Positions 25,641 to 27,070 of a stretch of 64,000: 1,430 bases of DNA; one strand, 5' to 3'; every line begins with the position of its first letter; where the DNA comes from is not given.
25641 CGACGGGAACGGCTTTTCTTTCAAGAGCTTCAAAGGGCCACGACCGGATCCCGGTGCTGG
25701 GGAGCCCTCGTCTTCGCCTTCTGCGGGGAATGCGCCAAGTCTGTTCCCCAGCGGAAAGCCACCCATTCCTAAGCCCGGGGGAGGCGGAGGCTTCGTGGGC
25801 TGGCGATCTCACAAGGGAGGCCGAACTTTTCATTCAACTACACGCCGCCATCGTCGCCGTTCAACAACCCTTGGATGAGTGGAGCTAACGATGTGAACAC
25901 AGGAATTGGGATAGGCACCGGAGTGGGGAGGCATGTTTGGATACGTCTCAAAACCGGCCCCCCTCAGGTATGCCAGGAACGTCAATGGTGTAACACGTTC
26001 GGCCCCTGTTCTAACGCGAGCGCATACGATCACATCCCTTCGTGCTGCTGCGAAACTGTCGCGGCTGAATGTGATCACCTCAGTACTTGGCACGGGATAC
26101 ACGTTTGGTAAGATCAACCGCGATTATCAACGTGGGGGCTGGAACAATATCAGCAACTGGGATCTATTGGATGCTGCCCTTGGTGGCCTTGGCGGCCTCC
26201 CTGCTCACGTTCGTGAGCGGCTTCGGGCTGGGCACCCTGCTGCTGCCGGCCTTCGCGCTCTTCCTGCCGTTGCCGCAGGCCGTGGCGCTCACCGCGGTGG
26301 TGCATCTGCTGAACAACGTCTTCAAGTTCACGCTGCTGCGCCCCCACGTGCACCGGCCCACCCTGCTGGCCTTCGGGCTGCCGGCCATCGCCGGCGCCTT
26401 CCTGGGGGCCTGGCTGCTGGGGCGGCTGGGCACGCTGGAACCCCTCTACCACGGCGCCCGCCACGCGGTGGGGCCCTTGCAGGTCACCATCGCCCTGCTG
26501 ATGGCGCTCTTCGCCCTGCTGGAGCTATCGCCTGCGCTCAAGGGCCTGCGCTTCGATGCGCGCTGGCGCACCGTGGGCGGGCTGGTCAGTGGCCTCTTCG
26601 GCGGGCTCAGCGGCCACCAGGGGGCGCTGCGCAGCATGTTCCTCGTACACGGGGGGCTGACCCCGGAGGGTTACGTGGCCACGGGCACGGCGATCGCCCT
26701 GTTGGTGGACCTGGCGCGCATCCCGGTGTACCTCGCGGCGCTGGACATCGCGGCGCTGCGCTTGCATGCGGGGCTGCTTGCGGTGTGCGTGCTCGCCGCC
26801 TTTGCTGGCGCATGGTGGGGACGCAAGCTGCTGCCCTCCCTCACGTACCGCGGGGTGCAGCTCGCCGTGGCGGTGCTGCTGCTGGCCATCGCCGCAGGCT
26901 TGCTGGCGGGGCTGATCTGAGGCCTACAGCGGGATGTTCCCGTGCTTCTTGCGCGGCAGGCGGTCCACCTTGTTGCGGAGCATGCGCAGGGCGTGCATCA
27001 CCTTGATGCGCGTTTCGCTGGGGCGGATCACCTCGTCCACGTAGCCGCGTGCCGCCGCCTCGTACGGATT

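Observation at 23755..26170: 5'-truncated Rhs/YD-repeat gene with low-GC toxin tip and overlapping Cys-rich mini-ORF (orphan polymorphic-toxin/immunity cassette)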

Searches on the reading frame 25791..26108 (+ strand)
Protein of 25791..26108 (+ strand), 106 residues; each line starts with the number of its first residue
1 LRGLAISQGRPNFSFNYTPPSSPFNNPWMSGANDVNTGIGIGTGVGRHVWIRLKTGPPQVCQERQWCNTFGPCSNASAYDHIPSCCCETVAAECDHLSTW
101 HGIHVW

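Call 22: search_protein_families(library=pfam, proteins=[window:25791-26108:+], max_evalue=1)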
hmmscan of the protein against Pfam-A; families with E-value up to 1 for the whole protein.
seq(106 aa): 0 families
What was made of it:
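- Closest known: Tse5. Different: There is no Pfam family (call 22).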

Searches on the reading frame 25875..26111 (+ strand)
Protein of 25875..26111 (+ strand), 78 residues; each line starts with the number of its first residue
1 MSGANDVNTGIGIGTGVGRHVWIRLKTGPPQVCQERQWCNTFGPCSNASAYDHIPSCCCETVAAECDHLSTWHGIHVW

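Call 3: search_protein_families(library=pfam, proteins=[window:25875-26111:+], max_evalue=0.1)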
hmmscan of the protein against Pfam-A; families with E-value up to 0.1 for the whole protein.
window:25875-26111:+ (78 aa): 0 families

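Call 4: search_protein_families(library=ncbifam, proteins=[window:25875-26111:+], max_evalue=0.1)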
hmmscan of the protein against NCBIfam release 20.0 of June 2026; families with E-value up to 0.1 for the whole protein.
window:25875-26111:+ (78 aa): 0 families

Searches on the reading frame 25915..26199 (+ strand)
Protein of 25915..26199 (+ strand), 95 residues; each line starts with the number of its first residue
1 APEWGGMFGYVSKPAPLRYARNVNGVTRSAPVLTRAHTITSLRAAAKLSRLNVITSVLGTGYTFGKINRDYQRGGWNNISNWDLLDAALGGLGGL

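Call 22: search_protein_families(library=pfam, proteins=[window:25915-26199:+], max_evalue=1)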
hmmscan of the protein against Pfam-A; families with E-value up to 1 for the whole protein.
seq(95 aa): 0 families

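Call 76: search_protein_representatives(protein=window:25930-26175:+)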
Query: 82 residues. Proteins with E-value up to 0.001 (for the whole library): 16; up to 1e-10: 4; up to 1e-30: 1. The best 16 are listed.
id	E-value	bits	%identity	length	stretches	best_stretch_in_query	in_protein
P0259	5.4e-39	147.9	84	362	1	1-82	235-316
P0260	1.1e-15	73.7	78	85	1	37-82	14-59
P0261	4.2e-13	65.5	44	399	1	11-82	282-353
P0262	5.5e-12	61.9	41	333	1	8-82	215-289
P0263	8.5e-10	54.9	47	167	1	13-82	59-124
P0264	1.9e-09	53.8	44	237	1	12-82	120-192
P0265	1.3e-08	51.2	39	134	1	11-82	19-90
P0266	2.9e-07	46.9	42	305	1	12-82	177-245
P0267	4.9e-07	46.2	39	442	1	10-82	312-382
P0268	1.1e-06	45.0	34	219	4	11-50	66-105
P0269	1.1e-06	45.0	50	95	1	35-82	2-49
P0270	1.4e-05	41.5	37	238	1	10-82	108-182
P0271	2.3e-05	40.9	37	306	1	4-82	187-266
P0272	2.7e-05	40.6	34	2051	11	11-63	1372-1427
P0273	1.4e-04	38.3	35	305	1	10-82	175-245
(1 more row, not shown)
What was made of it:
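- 25875..26111 (+): The 78-aa 'Cys-rich mini-ORF'. It is not a gene: codons 2-18 are toxin codons in the true frame and codons 19-78 are out-of-frame toxin DNA. The overlapping frame has strong homologues (call 76).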

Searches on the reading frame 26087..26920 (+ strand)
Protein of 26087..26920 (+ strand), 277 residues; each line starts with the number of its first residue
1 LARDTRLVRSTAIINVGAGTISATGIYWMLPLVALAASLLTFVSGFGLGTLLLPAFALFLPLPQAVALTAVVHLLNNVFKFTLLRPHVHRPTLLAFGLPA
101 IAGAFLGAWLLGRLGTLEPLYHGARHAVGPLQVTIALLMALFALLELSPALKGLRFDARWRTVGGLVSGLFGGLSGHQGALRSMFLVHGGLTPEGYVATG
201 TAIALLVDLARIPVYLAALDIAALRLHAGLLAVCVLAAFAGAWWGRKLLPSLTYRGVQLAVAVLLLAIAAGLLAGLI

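Call 3: search_protein_families(library=pfam, proteins=[window:26087-26920:+], max_evalue=0.1)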
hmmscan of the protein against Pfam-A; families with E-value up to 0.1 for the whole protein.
window:26087-26920:+ (277 aa): 1 family
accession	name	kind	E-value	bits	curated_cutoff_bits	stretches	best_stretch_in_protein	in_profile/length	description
PF01925.25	TauE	-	1.8e-19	70.8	32.6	1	32-270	3-235/237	Sulfite exporter TauE/SafE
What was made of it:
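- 26171..26920 (+): TauE/TSUP transporter gene, 249 aa against 254 aa in orthologues. Its native first 5 codons and upstream region were replaced, and the A of its ATG comes from the toxin remnant. Pfam TauE 1.8e-19 (call 3).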

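Call 4: search_protein_families(library=ncbifam, proteins=[window:26087-26920:+], max_evalue=0.1)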
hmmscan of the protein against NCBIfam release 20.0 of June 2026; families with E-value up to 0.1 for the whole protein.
window:26087-26920:+ (277 aa): 0 families

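Call 40: find_homologous_proteins(query=window:26171-26920:+, max_evalue=1e-30)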
Query window:26171-26920:+ (249 aa): 6894 proteins with E <= 1e-30 among 8000 candidates; the best 120 are listed.
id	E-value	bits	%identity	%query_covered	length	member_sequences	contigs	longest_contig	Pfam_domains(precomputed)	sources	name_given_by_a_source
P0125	5.1e-132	457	91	88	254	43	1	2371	PF01925.26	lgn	-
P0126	9.0e-111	387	79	100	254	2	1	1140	PF01925.26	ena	-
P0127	2.9e-110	386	78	88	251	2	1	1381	PF01925.26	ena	-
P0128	7.3e-109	381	78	88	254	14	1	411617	PF01925.26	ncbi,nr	ncbi:MAG: sulfite exporter TauE/SafE family protein [Flavobacteriales bacterium]|nr:sulfite exporter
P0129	3.0e-105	369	76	90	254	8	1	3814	PF01925.26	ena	-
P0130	1.4e-84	302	64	98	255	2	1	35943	PF01925.26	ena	-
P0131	6.2e-81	290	63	100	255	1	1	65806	PF01925.26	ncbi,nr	ncbi:MAG: sulfite exporter TauE/SafE family protein [Flavobacteriales bacterium]|nr:sulfite exporter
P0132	6.5e-80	286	62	98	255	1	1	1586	PF01925.26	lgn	-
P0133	8.1e-80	286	61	99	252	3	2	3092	PF01925.26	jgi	-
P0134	1.4e-79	285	59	99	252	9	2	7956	PF01925.26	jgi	-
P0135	2.3e-79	285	62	98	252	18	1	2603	PF01925.26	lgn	-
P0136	9.4e-79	283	59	100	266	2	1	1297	PF01925.26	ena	-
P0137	1.7e-78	282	63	96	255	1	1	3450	PF01925.26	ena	-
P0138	2.9e-78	281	59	99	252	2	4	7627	PF01925.26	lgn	-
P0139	3.1e-78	281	60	99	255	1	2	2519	PF01925.26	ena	-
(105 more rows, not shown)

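Call 42: find_encoding_contigs(protein=P0125, flank=5000, max_places=3)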
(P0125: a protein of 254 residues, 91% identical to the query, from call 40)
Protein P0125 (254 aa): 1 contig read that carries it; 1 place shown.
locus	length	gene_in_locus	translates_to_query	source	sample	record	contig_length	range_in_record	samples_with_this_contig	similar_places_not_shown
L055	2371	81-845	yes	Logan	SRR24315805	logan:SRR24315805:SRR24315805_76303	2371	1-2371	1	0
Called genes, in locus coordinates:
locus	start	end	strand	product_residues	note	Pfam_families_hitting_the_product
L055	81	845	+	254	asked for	PF01925:TauE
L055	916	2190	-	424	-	-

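Call 43: find_encoding_contigs(protein=P0128, flank=8000, max_places=2)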
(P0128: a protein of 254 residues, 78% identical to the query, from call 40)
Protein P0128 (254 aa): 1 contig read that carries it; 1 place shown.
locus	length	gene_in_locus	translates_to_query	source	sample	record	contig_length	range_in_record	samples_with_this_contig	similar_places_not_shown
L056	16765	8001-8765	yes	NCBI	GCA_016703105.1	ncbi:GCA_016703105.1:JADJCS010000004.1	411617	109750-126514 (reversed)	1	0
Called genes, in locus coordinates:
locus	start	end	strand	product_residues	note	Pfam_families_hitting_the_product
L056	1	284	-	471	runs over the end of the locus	PF18962:Por_Secre_tail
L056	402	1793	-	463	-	PF18962:Por_Secre_tail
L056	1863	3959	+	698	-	PF08757:CotH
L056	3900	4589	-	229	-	PF13507:GATase_5, PF07685:GATase_3, PF01965:DJ-1_PfpI (weak)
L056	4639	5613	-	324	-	-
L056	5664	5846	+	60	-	-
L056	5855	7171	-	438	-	PF02844:GARS_N, PF01071:GARS_A, PF02843:GARS_C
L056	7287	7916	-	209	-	PF00578:AhpC-TSA (weak), PF08534:Redoxin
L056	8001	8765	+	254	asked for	PF01925:TauE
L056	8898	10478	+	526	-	PF13585:CHU_C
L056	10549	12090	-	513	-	PF01039:Carboxyl_trans, PF03255:ACCA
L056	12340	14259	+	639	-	PF08376:NIT, PF00672:HAMP, PF07568:HisKA_2, PF13581:HATPase_c_2 (weak), PF02518:HATPase_c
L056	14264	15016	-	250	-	PF20772:TACO1_YebC_N, PF01709:Transcrip_reg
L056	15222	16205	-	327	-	-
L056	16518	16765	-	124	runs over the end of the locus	-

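Call 63: list_cluster_members(proteins=[P0125, window:26171-26920:+])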
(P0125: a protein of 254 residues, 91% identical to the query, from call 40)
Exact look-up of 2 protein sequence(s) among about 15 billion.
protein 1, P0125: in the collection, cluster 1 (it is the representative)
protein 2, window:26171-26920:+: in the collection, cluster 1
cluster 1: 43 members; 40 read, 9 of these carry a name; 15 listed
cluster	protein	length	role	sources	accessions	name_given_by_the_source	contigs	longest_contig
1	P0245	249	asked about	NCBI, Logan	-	-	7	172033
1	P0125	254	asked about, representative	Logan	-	-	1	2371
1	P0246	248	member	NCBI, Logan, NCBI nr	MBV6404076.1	MAG: hypothetical protein GFGODING_00824 [Flavobacteriales bacterium] | hypothetical protein [Flavobacteriales bacterium]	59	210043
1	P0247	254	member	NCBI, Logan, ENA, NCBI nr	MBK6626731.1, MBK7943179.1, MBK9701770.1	MAG: TSUP family transporter [Flavobacteriales bacterium] | TSUP family transporter [Flavobacteriales bacterium]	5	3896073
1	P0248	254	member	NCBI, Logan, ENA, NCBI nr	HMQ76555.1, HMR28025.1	MAG TPA: sulfite exporter TauE/SafE family protein [Flavobacteriales bacterium] | sulfite exporter TauE/SafE family protein [Flavobacteriales bacterium]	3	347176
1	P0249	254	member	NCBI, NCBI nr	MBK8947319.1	MAG: TSUP family transporter [Flavobacteriales bacterium] | TSUP family transporter [Flavobacteriales bacterium]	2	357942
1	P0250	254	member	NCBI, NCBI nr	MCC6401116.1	MAG: TSUP family transporter [Flavobacteriales bacterium] | TSUP family transporter [Flavobacteriales bacterium]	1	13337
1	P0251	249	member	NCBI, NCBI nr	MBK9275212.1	MAG: sulfite exporter TauE/SafE family protein [Flavobacteriales bacterium] | sulfite exporter TauE/SafE family protein [Flavobacteriales bacterium]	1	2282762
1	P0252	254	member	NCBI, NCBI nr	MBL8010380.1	MAG: TSUP family transporter [Flavobacteriales bacterium] | TSUP family transporter [Flavobacteriales bacterium]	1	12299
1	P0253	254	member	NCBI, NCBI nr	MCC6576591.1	MAG: TSUP family transporter [Flavobacteriales bacterium] | TSUP family transporter [Flavobacteriales bacterium]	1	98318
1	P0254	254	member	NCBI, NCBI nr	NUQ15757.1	MAG: TSUP family transporter [Flavobacteriales bacterium] | TSUP family transporter [Flavobacteriales bacterium]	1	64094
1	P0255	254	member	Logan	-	-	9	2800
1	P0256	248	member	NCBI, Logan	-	-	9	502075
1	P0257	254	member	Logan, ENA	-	-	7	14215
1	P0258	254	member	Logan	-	-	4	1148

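Call 64: find_encoding_contigs(protein=P0251, flank=10000, max_places=2)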
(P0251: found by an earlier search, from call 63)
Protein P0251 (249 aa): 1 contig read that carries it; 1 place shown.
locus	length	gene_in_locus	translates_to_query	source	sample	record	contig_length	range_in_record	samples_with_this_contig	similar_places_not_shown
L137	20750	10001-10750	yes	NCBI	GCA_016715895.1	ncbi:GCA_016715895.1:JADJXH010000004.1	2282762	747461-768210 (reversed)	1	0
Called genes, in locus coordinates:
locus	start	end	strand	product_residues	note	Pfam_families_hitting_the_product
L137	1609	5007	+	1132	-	-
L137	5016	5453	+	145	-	PF13581:HATPase_c_2, PF02518:HATPase_c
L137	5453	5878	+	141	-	PF02130:YbeY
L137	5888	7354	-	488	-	PF21167:DUF6851, PF22778:VCPO_2nd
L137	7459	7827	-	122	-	-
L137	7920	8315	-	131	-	-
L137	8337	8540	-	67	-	PF02609:Exonuc_VII_S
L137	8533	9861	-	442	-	PF13742:tRNA_anti_2, PF02601:Exonuc_VII_L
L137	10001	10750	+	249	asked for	PF01925:TauE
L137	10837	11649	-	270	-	-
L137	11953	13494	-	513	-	PF01039:Carboxyl_trans, PF03255:ACCA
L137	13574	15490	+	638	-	PF08376:NIT, PF00672:HAMP, PF07536:HWE_HK (faint), PF07568:HisKA_2, PF13581:HATPase_c_2 (weak), PF02518:HATPase_c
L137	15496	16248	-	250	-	PF20772:TACO1_YebC_N, PF01709:Transcrip_reg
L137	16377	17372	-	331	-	-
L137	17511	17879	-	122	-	-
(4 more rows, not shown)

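Call 65: find_encoding_contigs(protein=P0248, flank=10000, max_places=2)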
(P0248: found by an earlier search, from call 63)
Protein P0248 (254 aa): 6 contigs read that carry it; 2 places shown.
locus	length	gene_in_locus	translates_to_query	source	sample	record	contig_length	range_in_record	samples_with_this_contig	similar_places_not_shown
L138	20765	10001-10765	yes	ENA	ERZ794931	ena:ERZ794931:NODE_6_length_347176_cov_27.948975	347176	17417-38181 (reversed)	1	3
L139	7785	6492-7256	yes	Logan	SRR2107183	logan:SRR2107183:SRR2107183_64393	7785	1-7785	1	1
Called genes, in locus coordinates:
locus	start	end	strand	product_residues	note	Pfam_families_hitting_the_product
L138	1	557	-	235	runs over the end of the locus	-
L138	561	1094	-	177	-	-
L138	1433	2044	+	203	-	-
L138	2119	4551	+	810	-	-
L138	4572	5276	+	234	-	-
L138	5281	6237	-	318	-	PF18962:Por_Secre_tail (weak)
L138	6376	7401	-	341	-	PF03783:CsgG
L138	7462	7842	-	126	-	-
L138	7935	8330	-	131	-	-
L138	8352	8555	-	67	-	PF02609:Exonuc_VII_S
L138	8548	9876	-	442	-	PF13742:tRNA_anti_2, PF02601:Exonuc_VII_L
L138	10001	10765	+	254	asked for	PF01925:TauE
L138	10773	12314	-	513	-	PF01039:Carboxyl_trans, PF03255:ACCA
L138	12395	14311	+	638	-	PF08376:NIT, PF00672:HAMP, PF07536:HWE_HK (faint), PF07568:HisKA_2, PF13581:HATPase_c_2 (weak), PF02518:HATPase_c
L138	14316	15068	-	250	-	PF20772:TACO1_YebC_N, PF01709:Transcrip_reg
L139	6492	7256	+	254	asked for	PF01925:TauE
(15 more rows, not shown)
